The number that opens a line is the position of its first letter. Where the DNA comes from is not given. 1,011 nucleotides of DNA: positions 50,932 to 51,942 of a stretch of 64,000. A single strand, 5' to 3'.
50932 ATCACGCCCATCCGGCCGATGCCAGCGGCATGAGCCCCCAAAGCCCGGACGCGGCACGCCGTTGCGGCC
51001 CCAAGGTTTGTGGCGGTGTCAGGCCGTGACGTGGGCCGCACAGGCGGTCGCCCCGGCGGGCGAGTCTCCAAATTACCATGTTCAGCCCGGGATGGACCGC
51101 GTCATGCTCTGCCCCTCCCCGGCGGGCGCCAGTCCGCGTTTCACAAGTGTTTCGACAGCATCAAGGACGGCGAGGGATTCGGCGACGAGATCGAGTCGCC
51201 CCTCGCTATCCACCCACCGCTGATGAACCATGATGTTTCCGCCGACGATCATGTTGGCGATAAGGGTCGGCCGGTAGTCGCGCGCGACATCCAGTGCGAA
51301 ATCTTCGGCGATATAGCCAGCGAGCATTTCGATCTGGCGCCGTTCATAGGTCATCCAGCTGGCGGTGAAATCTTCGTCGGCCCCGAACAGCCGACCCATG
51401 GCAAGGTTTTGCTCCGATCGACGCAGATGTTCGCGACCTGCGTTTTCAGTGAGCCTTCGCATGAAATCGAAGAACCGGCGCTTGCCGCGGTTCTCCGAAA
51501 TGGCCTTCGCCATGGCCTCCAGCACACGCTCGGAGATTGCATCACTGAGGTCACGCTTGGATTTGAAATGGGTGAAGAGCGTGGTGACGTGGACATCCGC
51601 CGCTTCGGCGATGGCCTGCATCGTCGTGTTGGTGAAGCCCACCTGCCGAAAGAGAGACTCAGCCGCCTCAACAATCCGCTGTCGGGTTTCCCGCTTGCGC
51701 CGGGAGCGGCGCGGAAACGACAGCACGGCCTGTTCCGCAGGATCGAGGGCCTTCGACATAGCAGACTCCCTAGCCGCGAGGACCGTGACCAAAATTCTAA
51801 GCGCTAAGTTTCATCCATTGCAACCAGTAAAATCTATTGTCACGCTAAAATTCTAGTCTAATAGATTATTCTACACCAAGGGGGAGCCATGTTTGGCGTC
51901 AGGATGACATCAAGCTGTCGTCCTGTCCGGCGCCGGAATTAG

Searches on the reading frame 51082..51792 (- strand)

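Call 34: search_protein_families(library=pfam, proteins=[window:51082-51792:-], max_evalue=0.001)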
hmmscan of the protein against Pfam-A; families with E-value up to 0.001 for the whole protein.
window:51082-51792:- (236 aa): 2 families
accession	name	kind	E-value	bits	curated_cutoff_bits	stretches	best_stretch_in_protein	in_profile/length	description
PF00440.29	TetR_N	-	2.5e-14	53.2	24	1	40-85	1-46/47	Bacterial regulatory proteins, tetR family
PF00356.27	LacI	-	0.00089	19.4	27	0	57-96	1-40/46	Bacterial regulatory proteins, lacI family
